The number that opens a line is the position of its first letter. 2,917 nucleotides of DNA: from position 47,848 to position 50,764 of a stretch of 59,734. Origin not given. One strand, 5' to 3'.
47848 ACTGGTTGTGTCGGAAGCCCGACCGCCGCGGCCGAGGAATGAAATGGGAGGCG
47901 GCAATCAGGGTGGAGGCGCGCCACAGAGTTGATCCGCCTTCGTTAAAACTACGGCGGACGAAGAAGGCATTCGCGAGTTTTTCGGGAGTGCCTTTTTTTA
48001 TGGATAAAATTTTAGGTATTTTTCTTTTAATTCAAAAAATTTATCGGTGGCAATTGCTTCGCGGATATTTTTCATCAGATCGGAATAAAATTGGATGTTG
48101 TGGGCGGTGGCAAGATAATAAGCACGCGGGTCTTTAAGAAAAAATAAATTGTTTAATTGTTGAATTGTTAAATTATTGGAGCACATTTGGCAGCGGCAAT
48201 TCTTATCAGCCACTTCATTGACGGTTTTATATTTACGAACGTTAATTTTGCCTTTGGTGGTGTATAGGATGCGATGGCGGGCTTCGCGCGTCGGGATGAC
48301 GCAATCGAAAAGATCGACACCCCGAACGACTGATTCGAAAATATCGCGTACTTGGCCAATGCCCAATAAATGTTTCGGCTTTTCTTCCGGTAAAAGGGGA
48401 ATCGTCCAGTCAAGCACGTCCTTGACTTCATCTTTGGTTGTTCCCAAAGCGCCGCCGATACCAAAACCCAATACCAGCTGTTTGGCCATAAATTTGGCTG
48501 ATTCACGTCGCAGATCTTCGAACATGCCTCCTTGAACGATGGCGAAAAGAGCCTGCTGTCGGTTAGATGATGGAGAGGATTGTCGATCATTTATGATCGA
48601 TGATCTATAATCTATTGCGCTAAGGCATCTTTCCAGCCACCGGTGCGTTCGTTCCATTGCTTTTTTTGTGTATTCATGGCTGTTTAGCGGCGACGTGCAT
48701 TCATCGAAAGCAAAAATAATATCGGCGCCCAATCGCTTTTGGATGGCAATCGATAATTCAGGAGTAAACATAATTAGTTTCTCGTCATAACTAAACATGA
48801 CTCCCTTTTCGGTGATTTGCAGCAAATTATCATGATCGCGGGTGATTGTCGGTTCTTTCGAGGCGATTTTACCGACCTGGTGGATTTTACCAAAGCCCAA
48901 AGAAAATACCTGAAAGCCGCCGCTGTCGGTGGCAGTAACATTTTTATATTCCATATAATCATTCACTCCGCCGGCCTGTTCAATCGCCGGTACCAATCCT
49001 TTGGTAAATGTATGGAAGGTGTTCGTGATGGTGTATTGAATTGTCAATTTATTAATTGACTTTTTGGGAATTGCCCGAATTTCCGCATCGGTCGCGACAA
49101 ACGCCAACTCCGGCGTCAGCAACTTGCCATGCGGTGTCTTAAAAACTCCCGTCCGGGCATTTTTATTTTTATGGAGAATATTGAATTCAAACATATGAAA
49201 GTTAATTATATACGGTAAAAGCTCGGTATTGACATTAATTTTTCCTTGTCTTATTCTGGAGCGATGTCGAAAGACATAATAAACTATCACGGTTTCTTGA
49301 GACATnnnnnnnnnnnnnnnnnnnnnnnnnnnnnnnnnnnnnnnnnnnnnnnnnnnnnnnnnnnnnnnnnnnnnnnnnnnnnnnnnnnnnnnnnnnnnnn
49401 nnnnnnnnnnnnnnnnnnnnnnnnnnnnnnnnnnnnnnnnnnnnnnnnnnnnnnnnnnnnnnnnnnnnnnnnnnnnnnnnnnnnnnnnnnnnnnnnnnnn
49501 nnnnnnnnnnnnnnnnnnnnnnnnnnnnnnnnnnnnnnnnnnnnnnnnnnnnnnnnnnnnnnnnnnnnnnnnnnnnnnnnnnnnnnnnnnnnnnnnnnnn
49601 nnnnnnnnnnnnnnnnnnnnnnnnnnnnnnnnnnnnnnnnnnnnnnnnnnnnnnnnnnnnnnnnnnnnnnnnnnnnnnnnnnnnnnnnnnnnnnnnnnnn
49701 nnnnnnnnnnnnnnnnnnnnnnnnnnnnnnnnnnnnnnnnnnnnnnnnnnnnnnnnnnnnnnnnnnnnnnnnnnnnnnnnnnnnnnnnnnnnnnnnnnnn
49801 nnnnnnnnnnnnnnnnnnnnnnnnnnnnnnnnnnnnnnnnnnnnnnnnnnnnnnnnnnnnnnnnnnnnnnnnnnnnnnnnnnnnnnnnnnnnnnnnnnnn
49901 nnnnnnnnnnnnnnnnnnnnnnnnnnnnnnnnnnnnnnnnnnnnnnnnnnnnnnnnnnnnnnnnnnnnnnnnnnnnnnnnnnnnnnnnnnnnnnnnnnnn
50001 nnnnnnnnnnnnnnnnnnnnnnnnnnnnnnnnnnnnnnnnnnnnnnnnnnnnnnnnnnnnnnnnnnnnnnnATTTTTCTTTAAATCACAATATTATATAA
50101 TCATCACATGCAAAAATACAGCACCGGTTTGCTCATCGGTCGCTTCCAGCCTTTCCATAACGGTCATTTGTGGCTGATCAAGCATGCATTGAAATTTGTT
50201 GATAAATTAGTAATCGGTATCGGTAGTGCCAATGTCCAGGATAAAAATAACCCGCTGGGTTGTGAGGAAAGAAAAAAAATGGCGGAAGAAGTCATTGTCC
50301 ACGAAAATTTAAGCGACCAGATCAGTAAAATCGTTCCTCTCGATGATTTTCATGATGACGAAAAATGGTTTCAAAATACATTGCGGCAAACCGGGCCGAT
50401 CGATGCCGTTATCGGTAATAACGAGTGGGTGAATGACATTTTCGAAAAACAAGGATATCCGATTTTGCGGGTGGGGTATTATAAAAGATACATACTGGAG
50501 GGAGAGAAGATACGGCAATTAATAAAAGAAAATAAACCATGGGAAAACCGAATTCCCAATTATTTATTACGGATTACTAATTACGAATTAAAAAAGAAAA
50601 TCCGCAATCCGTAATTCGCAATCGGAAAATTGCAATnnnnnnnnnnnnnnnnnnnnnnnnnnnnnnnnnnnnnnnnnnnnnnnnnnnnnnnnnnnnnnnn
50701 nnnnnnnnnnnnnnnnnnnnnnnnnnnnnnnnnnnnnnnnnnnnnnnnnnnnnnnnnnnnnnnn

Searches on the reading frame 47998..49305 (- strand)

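Call 40: search_protein_families(library=pfam, proteins=[window:47998-49305:-], max_evalue=0.001)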
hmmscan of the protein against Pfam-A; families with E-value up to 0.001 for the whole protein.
window:47998-49305:- (435 aa): 1 family
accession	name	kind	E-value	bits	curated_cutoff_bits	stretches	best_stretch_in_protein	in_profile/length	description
PF01702.25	TGT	-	2.8e-100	336.3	26.3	1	49-434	2-355/357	Queuine tRNA-ribosyltransferase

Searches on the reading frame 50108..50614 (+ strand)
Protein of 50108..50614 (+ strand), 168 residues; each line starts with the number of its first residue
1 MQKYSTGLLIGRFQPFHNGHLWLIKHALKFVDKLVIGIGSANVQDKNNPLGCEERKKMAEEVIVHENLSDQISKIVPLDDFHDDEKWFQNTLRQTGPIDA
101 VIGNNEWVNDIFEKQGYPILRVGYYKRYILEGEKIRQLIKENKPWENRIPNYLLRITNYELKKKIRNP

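Call 40: search_protein_families(library=pfam, proteins=[window:50108-50614:+], max_evalue=0.001)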
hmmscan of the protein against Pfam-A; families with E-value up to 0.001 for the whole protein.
window:50108-50614:+ (168 aa): 1 family
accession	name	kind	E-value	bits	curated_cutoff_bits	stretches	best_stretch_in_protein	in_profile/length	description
PF01467.32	CTP_transf_like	-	2.1e-12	47.9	21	1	9-111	2-94/133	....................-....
